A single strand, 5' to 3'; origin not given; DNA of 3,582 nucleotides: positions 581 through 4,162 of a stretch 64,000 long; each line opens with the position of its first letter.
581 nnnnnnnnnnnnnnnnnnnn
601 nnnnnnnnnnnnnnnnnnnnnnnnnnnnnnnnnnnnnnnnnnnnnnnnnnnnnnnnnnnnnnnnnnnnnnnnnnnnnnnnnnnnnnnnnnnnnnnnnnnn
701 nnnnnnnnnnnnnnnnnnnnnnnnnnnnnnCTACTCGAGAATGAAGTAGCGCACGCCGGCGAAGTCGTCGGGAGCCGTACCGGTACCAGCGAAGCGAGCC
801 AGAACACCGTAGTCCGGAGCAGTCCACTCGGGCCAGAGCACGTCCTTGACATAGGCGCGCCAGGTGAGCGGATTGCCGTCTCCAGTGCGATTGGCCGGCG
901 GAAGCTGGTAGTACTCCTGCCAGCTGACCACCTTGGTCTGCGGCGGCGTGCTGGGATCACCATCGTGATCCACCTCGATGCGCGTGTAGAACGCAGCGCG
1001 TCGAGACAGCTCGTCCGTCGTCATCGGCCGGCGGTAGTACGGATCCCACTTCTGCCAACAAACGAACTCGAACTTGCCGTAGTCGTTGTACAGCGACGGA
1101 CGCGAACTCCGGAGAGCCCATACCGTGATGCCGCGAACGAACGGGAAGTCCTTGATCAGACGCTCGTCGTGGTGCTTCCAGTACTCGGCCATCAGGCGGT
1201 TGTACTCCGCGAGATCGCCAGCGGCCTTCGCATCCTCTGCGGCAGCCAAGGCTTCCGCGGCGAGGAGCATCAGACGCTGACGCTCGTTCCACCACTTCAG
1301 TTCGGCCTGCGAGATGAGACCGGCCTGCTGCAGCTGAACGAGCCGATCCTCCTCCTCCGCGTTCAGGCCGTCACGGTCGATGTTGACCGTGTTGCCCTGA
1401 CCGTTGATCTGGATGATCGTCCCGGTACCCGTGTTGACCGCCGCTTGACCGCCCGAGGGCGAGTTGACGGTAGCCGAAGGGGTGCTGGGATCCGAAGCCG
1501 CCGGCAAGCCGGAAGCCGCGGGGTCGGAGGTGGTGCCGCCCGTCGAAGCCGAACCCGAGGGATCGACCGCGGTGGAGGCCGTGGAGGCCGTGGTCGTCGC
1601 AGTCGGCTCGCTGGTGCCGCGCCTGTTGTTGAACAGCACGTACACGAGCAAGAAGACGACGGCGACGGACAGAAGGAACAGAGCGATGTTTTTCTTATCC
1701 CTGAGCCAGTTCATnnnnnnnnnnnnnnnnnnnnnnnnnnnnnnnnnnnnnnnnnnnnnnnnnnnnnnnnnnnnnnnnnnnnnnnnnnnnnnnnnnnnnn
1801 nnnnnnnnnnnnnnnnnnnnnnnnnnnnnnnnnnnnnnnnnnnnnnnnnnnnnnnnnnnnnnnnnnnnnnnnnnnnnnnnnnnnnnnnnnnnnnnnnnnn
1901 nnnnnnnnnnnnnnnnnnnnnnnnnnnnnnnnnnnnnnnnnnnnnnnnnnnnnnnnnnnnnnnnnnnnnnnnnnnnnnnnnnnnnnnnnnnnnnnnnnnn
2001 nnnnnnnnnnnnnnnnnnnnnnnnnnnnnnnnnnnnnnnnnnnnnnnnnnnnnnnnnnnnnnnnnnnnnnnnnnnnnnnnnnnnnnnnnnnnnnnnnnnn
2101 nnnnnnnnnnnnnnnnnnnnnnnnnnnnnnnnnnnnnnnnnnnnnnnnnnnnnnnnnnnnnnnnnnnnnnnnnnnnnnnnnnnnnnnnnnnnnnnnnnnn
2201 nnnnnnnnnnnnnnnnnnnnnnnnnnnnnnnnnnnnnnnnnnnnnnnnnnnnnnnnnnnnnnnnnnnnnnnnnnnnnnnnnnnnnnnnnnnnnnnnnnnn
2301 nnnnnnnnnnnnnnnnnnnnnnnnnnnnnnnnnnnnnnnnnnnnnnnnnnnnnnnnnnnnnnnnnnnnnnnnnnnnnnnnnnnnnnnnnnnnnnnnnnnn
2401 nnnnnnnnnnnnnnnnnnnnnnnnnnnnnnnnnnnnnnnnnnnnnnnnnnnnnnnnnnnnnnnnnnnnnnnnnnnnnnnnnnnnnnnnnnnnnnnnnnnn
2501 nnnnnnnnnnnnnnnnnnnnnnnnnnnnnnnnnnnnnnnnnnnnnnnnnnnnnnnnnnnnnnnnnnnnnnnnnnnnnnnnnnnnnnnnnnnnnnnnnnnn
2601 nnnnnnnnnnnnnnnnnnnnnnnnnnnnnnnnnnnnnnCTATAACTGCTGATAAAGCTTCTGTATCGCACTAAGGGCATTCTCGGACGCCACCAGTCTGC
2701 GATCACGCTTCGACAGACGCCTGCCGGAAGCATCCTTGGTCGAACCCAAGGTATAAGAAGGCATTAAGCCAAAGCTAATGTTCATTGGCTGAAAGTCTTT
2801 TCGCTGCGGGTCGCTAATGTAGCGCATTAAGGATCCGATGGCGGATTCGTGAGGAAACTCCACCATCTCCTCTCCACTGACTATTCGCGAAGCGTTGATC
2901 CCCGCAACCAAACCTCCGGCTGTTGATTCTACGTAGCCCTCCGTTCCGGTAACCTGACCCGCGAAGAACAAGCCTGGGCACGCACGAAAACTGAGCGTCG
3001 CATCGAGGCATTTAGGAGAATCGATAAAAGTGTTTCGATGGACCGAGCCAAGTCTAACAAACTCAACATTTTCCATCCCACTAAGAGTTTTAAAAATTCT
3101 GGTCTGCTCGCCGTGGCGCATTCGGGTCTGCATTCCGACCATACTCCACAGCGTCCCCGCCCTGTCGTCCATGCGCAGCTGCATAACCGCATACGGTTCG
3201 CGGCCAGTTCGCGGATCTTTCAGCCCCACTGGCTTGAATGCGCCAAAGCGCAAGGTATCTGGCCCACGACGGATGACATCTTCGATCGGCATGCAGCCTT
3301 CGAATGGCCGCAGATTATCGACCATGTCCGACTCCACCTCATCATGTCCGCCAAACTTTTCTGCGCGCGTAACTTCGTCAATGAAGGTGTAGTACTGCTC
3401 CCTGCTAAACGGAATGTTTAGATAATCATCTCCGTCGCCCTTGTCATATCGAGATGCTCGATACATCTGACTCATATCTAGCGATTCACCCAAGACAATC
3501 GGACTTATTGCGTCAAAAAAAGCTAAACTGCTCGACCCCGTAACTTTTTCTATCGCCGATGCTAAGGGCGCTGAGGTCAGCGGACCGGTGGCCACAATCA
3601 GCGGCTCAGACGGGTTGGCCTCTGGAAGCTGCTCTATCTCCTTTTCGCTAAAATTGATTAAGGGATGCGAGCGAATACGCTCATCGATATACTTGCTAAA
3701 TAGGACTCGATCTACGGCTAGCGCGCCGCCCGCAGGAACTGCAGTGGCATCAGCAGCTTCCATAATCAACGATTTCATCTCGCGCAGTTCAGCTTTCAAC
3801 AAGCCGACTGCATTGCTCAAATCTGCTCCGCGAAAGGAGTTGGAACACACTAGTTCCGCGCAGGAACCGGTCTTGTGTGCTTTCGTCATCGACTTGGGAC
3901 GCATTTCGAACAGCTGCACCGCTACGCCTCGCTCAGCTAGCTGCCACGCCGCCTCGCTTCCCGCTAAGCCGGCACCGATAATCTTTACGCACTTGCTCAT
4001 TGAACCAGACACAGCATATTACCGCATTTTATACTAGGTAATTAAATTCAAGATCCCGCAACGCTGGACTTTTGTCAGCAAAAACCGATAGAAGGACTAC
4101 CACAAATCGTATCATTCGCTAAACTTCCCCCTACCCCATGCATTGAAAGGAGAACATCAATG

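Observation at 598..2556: Two tandem cassette-like units: paralogous signal-anchored genes bracketed by conserved hairpin-rich elements with mutually complementary cores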

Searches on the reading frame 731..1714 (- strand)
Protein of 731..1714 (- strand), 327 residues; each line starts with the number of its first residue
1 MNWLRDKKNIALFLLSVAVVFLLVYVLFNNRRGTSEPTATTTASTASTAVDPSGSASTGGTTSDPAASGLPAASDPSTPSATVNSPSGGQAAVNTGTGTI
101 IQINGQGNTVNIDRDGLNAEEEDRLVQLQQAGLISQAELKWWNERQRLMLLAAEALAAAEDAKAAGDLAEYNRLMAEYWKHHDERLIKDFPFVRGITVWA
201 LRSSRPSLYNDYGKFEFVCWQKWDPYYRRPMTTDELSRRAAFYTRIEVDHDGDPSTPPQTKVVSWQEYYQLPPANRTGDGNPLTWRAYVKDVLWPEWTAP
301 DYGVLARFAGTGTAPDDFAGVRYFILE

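Call 9: search_protein_families(library=pfam, proteins=[window:731-1714:-], max_evalue=0.1)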
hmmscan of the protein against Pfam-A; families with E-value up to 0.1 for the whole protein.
window:731-1714:- (327 aa): 1 family
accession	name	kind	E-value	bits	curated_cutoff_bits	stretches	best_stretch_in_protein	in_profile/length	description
PF25706.1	HCMV_UL116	-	0.076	12.6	30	1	14-103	11-93/336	Human cytomegalovirus UL116 protein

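Call 10: search_protein_families(library=phrogs, proteins=[window:731-1714:-], max_evalue=0.1)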
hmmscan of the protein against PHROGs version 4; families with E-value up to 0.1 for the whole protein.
window:731-1714:- (327 aa): 2 families
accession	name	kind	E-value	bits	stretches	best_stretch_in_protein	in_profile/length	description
phrog_197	-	moron, auxiliary metabolic gene and host takeover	0.012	16.1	1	5-84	227-308/486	Zot-like toxin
phrog_27566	-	unknown function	0.078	14.4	0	111-185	24-97/105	-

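Call 11: search_protein_families(library=ncbifam, proteins=[window:731-1714:-], max_evalue=0.1)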
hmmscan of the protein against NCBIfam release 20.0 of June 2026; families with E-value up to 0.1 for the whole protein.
window:731-1714:- (327 aa): 3 families
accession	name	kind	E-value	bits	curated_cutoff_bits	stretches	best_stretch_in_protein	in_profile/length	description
NF042931.1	SAG1386_EF1546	equivalog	0.0077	16.3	80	1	12-98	35-119/158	SAG1386/EF1546 family surface-associated protein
TIGR03593.1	yidC_nterm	equivalog_domain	0.01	15.5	58.25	1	7-113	2-88/363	membrane protein insertase YidC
NF041554.1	SA1362_fam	subfamily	0.068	13.3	42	0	8-36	29-57/70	SA1362 family protein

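Call 12: find_homologous_proteins(query=window:731-1714:-)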
Query window:731-1714:- (327 aa): 5 proteins with E <= 0.001 among 8000 candidates.
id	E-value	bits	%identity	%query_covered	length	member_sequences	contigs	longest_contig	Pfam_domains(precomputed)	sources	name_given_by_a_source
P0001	5.9e-120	419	100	55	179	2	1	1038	-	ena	-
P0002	3.8e-88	314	48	100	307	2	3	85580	-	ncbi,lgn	-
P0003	2.5e-75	272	47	100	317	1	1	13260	-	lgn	-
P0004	9.5e-73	263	100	40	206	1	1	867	-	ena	-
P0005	2.6e-40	157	100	22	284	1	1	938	PF01799.26,PF00111.33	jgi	-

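Call 15: find_encoding_contigs(protein=P0002, flank=6000, max_places=4)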
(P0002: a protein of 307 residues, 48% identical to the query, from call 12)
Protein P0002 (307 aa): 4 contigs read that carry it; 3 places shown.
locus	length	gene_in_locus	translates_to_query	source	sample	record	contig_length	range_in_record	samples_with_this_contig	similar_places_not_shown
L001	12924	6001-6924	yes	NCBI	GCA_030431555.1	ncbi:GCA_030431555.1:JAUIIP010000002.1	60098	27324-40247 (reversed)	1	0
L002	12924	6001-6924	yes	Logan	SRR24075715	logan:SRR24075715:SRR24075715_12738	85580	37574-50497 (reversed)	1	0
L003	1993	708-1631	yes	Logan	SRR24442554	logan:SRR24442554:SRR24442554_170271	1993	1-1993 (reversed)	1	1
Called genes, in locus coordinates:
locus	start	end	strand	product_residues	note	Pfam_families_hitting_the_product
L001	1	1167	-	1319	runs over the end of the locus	PF27051:TamB_N (faint), PF04357:TamB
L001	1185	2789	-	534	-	PF21948:LplA-B_cat, PF04055:Radical_SAM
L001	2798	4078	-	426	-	PF00364:Biotin_lipoyl, PF25984:BSH_YknX (weak), PF25997:BSH_YhbJ, PF02817:E3_binding, PF00198:2-oxoacid_dh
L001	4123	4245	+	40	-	-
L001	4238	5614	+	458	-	PF01134:GIDA, PF01266:DAO (weak), PF13450:NAD_binding_8 (weak)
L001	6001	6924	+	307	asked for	-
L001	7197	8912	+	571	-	-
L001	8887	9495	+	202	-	PF01048:PNP_UDP_1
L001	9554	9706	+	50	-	-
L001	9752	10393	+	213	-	PF04542:Sigma70_r2, PF26343:VapC50_C (faint), PF08281:Sigma70_r4_2, PF04545:Sigma70_r4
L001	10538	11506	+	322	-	PF01259:SAICAR_synt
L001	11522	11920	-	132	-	-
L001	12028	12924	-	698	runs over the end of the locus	-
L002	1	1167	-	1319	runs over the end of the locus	PF27051:TamB_N (faint), PF04357:TamB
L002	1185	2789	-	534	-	PF21948:LplA-B_cat, PF04055:Radical_SAM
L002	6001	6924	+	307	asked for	-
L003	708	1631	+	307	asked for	-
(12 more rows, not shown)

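Call 16: find_encoding_contigs(protein=P0003, flank=6000, max_places=4)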
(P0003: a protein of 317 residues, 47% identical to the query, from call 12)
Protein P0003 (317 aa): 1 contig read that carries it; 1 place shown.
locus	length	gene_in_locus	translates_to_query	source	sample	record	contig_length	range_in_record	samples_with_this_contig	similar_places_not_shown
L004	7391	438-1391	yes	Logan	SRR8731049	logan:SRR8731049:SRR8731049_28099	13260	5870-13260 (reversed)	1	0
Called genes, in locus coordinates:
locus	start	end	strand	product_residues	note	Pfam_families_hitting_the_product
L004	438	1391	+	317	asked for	-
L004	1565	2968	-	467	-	PF01134:GIDA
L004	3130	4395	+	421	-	PF00364:Biotin_lipoyl, PF25984:BSH_YknX (weak), PF25997:BSH_YhbJ, PF02817:E3_binding, PF00198:2-oxoacid_dh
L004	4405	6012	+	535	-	PF21948:LplA-B_cat, PF04055:Radical_SAM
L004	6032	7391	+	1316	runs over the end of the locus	PF27051:TamB_N (faint), PF04357:TamB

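Call 29: find_homologous_proteins(query=A4, max_evalue=0.01)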
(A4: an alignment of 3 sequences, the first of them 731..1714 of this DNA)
Query A4 (3 sequences) (327 aa, profile of the alignment): 5 proteins with E <= 0.01 among 8000 candidates.
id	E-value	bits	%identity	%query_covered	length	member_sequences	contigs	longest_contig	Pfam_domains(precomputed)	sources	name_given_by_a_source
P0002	1.1e-154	533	48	100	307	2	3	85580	-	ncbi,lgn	-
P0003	2.1e-148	512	47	100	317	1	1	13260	-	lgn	-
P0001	1.2e-88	316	100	55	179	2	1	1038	-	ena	-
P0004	2.7e-55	206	100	40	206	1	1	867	-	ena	-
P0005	3.3e-25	108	100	22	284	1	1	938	PF01799.26,PF00111.33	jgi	-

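Call 36: find_encoding_contigs(protein=P0005, flank=3000, max_places=4)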
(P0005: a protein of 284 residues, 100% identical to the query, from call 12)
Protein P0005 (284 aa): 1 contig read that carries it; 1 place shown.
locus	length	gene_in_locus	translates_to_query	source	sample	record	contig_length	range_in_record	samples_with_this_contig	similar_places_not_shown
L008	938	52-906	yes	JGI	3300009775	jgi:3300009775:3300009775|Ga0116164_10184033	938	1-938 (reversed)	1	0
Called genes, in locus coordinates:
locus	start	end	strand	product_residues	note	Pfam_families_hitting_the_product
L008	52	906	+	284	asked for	PF00111:Fer2, PF01799:Fer2_2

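Call 37: find_encoding_contigs(protein=P0001, flank=3000, max_places=4)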
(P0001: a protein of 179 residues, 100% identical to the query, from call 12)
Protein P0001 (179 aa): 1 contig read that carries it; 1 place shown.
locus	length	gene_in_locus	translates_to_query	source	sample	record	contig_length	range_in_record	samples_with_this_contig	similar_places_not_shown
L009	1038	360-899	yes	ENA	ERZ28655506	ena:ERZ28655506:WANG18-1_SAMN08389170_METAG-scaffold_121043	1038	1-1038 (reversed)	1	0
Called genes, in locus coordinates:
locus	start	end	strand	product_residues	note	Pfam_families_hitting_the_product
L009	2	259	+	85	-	?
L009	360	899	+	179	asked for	-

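Call 38: find_encoding_contigs(protein=P0004, flank=3000, max_places=4)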
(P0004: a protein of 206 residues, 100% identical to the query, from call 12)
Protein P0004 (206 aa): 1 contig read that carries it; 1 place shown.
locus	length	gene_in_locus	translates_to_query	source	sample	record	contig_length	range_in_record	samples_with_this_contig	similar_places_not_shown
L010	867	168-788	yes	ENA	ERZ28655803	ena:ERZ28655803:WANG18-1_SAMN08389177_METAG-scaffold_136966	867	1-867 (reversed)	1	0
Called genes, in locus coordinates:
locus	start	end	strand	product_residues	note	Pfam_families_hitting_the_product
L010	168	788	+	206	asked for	-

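Call 40: search_protein_representatives(alignment_id=A4)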
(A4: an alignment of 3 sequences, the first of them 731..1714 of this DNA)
Query: 3 sequences, 306 profile positions. Proteins with E-value up to 0.001 (for the whole library): 5; up to 1e-10: 5; up to 1e-30: 4. The best 5 are listed.
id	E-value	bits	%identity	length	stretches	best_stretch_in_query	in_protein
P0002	3.4e-155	532.8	-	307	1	2-306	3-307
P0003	6.6e-149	512.1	-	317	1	1-306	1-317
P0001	3.8e-89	315.9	-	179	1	156-306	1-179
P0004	8.6e-56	206.3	-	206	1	1-134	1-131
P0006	1.2e-22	97.4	-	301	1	3-289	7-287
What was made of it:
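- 731..1714 (-): Gene for a 327-aa protein: N-terminal membrane anchor, Ser/Thr/Pro-rich linker, conserved C-terminal domain of unknown function. Only 2 full-length homologues plus 1 distant one were found among 5.8 billion and 1.84 billion proteins (calls 12, 29, 40).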

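Call 41: predict_structure(alignment_id=A4)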
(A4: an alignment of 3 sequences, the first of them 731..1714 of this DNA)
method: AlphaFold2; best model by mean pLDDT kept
length: 327 residues; sequences in the alignment: 3
mean_pLDDT: 47.2   pTM: 0.33
mean pLDDT of the five models: 47.2, 44.9, 44.2, 43.7, 39.6
residues with pLDDT >= 90: 3; 70-90: 61; 50-70: 70; < 50: 193
segments of 3 or more residues with pLDDT < 50: 1-3, 30-125, 127-129, 131-139, 186-234, 295-327
pLDDT, mean of each block of 10 residues (from residue 1): 54 75 69 30 26 27 29 25 24 29 28 35 48 47 61 77 84 68 51 27 26 31 31 53 72 57 78 72 64 50 37 34 32
secondary structure, 60 per line:
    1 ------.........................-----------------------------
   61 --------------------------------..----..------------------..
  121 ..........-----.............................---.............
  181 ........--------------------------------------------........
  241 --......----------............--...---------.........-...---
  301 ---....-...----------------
elements in order: H7-31 H119-130 H136-164 H168-188 H233-240 E243-248 E259-264 H265-270 H285-293 H304-307

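Call 43: find_homologous_proteins(query=P0006, max_evalue=0.01)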
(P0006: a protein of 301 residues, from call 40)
Query P0006 (301 aa): 1 proteins with E <= 0.01 among 8000 candidates.
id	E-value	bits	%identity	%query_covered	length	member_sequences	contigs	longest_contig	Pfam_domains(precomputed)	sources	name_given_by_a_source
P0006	3.8e-193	658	100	100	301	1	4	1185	-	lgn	-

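Call 44: find_encoding_contigs(protein=P0006, flank=5000, max_places=6)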
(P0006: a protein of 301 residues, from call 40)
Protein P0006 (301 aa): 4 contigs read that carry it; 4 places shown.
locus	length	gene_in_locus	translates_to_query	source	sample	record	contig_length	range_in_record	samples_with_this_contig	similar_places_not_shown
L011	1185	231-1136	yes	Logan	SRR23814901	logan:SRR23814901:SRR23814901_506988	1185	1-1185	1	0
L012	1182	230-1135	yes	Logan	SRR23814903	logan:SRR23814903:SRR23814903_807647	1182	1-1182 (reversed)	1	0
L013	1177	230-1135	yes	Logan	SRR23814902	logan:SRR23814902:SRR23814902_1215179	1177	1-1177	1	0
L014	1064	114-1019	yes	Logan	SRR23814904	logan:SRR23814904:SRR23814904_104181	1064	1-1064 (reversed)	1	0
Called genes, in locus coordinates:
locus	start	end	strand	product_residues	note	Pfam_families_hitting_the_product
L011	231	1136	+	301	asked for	-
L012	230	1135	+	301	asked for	-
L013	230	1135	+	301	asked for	-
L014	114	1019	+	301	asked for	-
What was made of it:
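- Contigs of the distant homologue break at the same points inside B and A in four samples (call 44).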

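Call 49: find_encoding_contigs(protein=window:731-1714:-, flank=6000, max_places=8)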
Protein window:731-1714:- (327 aa): 5 contigs read that carry it; 5 places shown.
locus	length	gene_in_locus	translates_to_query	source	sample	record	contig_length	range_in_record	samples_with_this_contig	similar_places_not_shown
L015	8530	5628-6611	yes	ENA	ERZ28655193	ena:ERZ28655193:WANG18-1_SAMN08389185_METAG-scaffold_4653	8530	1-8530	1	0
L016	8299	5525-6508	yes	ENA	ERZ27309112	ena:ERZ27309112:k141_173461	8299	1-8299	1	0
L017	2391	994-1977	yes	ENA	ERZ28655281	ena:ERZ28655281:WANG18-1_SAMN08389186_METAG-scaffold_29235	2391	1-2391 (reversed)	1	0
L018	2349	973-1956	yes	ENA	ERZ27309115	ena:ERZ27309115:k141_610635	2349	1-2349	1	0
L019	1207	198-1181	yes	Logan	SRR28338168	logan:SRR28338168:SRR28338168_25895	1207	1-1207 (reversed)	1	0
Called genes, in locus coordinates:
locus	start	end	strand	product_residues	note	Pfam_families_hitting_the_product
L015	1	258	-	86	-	?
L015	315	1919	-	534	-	PF21948:LplA-B_cat, PF04055:Radical_SAM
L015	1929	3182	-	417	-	PF00364:Biotin_lipoyl, PF25984:BSH_YknX (weak), PF25997:BSH_YhbJ, PF02817:E3_binding, PF00198:2-oxoacid_dh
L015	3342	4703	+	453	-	PF01134:GIDA, PF01266:DAO (weak), PF13450:NAD_binding_8 (weak)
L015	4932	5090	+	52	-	-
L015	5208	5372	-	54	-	-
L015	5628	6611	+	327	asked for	-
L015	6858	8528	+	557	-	?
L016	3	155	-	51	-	?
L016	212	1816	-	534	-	PF21948:LplA-B_cat, PF04055:Radical_SAM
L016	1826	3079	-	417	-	PF00364:Biotin_lipoyl, PF25984:BSH_YknX (weak), PF25997:BSH_YhbJ, PF02817:E3_binding, PF00198:2-oxoacid_dh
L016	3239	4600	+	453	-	PF01134:GIDA, PF01266:DAO (weak), PF13450:NAD_binding_8 (weak)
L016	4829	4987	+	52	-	-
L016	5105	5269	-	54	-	-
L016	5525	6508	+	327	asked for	-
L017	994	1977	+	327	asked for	-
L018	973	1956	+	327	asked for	-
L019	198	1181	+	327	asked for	-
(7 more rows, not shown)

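Call 66: search_dna_similar(query=window:731-1714:-, collection=phages, mode=protein, max_evalue=0.01, max_rows=10)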
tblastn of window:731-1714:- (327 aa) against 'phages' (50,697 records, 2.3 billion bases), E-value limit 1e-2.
No match.

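Call 67: search_dna_similar(query=window:731-1714:-, collection=plasmids, mode=protein, max_evalue=0.01, max_rows=10)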
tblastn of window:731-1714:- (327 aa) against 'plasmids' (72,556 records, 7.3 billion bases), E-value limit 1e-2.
No match.
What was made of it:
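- Tried and rejected: tblastn against the phage and plasmid collections found no match (calls 66, 67).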

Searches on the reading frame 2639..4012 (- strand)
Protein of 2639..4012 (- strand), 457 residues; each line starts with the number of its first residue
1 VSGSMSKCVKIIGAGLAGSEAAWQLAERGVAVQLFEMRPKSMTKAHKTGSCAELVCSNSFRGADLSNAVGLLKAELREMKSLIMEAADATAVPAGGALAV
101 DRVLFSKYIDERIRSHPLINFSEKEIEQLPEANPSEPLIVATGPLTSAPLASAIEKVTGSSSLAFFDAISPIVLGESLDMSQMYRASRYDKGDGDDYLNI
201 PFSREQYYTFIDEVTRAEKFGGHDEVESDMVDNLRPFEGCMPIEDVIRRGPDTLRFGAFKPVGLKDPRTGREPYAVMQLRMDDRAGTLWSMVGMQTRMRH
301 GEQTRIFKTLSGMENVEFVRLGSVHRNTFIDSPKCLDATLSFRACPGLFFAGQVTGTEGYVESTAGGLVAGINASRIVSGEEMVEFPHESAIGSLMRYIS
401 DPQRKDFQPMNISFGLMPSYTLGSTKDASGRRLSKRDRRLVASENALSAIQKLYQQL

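Call 9: search_protein_families(library=pfam, proteins=[window:2639-4012:-], max_evalue=0.1)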
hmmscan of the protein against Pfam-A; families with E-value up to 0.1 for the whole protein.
window:2639-4012:- (457 aa): 11 families
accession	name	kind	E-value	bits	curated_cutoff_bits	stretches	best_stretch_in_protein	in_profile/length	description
PF01134.28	GIDA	-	1.2e-92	311.4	22.1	1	9-381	2-390/391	Glucose inhibited division protein A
PF13450.12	NAD_binding_8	-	2e-06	28.4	21.9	1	11-40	1-30/68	NAD(P)-binding Rossmann-like domain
PF01266.30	DAO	-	1.1e-05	25.6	27.9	1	11-100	4-92/353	FAD dependent oxidoreductase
PF03486.20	HI0933_like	-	0.00011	22.1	50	1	9-50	3-44/244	HI0933-like protein Rossmann domain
PF02737.24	3HCDH_N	-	0.0014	19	22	1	9-49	2-42/180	3-hydroxyacyl-CoA dehydrogenase, NAD binding domain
PF07992.20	Pyr_redox_2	-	0.002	18.1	26.1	1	9-43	145-179/291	Pyridine nucleotide-disulphide oxidoreductase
PF00070.33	Pyr_redox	-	0.0038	18.1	22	1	11-42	4-35/82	Pyridine nucleotide-disulphide oxidoreductase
PF01262.27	AlaDh_PNT_C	-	0.0043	16.9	23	1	9-49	31-72/214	Alanine dehydrogenase/PNT, C-terminal domain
PF01494.25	FAD_binding_3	-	0.032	13.9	22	1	9-41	4-36/349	FAD binding domain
PF00890.30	FAD_binding_2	-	0.042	13.5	20.4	1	11-41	4-34/414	FAD binding domain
PF12831.13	FAD_oxidored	-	0.09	12.5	27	0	10-38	3-31/416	FAD dependent oxidoreductase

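Call 48: find_encoding_contigs(protein=window:2639-4012:-, flank=6000, max_places=8)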
Protein window:2639-4012:- (457 aa): no gene with exactly this product is on record in the collection.
